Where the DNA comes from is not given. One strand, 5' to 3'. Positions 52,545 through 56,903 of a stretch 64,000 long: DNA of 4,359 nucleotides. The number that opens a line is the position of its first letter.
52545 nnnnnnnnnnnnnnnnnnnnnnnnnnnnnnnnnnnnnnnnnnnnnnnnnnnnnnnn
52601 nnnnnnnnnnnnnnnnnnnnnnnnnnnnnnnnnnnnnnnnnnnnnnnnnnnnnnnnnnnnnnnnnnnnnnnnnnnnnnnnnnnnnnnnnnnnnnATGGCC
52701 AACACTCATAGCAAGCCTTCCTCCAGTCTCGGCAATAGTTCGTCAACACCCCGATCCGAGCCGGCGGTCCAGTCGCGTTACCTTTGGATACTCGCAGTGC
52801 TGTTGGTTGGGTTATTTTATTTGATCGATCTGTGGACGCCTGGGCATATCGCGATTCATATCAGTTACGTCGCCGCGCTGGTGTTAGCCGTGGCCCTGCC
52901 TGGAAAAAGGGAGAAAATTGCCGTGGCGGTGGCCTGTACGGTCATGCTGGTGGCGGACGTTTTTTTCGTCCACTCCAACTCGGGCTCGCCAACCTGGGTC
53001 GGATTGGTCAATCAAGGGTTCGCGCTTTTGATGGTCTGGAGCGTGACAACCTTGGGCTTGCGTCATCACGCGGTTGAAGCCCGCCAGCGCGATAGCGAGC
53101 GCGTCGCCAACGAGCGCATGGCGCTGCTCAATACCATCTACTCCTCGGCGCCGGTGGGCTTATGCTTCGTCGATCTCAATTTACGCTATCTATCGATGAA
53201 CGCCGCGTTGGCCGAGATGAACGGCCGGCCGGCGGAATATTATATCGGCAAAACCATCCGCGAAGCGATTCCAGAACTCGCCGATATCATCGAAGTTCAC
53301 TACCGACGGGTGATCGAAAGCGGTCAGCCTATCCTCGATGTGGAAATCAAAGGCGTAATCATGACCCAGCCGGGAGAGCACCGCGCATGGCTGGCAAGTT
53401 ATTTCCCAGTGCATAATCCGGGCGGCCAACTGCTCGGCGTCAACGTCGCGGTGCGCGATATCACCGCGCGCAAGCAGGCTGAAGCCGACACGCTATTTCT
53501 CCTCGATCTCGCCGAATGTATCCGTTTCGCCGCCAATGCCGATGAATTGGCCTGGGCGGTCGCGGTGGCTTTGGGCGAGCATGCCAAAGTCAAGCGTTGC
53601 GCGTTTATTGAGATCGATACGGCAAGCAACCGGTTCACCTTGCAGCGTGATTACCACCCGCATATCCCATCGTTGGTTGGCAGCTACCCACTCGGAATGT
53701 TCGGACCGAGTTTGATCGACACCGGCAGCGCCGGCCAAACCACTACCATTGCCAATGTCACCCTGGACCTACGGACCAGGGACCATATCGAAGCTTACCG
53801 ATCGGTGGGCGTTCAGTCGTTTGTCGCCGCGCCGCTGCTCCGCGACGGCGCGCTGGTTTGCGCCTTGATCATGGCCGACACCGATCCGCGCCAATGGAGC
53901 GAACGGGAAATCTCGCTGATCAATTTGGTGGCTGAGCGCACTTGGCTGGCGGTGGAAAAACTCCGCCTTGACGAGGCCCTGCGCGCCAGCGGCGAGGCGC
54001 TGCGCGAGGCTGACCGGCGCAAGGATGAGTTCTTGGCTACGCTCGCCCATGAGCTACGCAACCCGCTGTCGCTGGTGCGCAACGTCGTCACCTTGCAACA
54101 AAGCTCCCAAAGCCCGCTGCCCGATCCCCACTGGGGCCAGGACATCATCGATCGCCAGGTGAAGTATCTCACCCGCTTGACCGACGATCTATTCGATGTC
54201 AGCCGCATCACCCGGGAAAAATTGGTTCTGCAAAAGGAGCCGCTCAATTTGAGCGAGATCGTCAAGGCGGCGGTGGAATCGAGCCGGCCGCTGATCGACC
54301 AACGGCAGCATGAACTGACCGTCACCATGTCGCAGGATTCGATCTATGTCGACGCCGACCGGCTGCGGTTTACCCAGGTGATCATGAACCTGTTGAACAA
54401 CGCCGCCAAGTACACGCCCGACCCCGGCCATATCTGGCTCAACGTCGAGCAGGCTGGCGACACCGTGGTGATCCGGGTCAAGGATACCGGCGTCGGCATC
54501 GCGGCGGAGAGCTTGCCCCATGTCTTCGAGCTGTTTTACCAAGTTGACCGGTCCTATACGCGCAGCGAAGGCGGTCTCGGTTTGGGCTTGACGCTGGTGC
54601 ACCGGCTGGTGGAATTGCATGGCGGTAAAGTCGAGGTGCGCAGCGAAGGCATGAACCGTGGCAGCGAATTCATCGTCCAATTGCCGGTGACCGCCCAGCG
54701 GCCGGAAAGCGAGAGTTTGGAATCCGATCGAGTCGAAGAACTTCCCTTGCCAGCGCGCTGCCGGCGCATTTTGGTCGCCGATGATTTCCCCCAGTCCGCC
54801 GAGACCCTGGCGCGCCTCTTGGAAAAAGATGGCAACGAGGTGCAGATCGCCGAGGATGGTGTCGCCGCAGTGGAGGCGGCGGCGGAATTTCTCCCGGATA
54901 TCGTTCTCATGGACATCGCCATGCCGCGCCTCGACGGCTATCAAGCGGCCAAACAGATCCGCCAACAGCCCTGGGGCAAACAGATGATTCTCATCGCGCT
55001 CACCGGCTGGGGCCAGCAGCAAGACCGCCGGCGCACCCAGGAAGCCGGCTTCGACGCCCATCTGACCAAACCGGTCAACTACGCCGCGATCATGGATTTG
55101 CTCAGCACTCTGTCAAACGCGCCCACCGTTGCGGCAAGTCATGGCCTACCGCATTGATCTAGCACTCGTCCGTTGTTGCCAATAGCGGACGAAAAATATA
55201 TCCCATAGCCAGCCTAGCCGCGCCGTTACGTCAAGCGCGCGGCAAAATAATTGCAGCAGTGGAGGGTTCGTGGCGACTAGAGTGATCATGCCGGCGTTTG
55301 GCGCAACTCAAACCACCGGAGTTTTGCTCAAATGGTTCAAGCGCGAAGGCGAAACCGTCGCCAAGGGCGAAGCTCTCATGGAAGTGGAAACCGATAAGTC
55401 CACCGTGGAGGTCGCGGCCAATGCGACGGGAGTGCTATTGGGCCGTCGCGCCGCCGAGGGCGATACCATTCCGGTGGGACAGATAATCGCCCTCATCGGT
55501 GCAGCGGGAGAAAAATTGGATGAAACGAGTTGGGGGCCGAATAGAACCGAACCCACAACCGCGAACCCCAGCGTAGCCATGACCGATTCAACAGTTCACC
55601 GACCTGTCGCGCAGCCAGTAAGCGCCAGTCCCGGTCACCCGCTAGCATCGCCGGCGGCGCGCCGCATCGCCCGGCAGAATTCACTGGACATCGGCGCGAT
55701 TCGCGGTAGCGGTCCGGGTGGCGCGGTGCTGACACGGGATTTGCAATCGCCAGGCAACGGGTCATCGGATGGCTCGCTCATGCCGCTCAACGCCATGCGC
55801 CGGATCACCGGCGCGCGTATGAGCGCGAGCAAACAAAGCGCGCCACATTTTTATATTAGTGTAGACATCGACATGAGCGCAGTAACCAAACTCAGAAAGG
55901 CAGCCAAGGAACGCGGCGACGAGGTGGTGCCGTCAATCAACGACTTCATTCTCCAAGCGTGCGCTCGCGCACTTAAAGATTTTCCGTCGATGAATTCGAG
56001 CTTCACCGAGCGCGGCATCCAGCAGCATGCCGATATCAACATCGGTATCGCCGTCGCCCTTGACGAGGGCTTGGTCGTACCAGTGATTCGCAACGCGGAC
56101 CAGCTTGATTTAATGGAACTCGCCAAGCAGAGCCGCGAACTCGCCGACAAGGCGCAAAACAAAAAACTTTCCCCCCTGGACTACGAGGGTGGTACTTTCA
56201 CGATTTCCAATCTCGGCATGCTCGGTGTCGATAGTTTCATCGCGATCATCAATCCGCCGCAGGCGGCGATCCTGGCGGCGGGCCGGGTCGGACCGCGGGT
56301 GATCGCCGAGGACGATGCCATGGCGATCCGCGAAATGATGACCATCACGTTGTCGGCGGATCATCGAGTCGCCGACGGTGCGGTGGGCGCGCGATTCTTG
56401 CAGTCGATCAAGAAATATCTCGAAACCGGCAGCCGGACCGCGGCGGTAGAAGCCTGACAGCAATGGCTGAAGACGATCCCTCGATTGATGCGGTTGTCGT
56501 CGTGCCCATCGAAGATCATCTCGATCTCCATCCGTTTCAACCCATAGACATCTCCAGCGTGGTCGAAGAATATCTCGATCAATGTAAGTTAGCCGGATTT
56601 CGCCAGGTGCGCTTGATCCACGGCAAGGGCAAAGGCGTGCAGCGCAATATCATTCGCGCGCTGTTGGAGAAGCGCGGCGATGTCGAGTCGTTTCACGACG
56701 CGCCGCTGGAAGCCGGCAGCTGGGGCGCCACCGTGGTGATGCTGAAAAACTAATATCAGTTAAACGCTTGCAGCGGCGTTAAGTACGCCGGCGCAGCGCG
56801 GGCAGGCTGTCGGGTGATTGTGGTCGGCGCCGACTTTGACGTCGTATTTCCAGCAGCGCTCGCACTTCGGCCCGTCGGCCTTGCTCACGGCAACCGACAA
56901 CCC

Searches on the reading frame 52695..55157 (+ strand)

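Call 38: search_protein_families(library=pfam, proteins=[window:52695-55157:+], max_evalue=0.001)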
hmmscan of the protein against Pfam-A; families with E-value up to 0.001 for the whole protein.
window:52695-55157:+ (820 aa): 9 families
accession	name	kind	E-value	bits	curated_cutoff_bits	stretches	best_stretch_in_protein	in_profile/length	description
PF02518.31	HATPase_c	-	1.6e-29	103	26.4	1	555-666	2-110/111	Histidine kinase-, DNA gyrase B-, and HSP90-like ATPase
PF00072.30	Response_reg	-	2.8e-23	82.6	30.2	1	692-802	1-109/111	Response regulator receiver domain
PF08448.16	PAS_4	-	3.7e-21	75.8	23.1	1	150-261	2-110/110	PAS fold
PF00512.31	HisKA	-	1.5e-10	41.4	26.9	1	443-506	2-64/66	His Kinase A (phospho-acceptor) domain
PF00989.32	PAS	-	3.7e-10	40.2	22.6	1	145-256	3-113/113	PAS fold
PF01590.32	GAF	-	1.3e-08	35.8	22.4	1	283-420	3-133/133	GAF domain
PF13185.12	GAF_2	-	1.1e-05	26.2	28.6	1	347-421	64-136/136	GAF domain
PF13196.11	DUF4012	-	0.0006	20.8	28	0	623-727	13-108/144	Protein of unknown function (DUF4012)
PF13426.13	PAS_9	-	0.00099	19.8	27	0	153-258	1-103/103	PAS domain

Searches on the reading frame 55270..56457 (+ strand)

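Call 58: search_protein_families(library=pfam, proteins=[window:55270-56457:+], max_evalue=0.001)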
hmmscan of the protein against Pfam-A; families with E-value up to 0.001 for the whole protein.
window:55270-56457:+ (395 aa): 3 families
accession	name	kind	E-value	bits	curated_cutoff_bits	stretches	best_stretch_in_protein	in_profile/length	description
PF00198.28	2-oxoacid_dh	-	9.4e-81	271.1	23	1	171-386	7-226/232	2-oxoacid dehydrogenases acyltransferase (catalytic domain)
PF00364.28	Biotin_lipoyl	-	3.3e-15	56.1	22.1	1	5-76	3-73/73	Biotin-requiring enzyme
PF02817.22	E3_binding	-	1.3e-11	45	23.7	1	124-159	1-36/36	e3 binding domain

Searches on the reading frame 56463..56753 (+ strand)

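Call 58: search_protein_families(library=pfam, proteins=[window:56463-56753:+], max_evalue=0.001)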
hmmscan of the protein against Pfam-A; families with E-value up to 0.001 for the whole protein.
window:56463-56753:+ (96 aa): 1 family
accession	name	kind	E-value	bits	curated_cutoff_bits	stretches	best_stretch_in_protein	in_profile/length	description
PF01713.27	Smr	-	5.9e-21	74.9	25.7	1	20-95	1-77/77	Smr domain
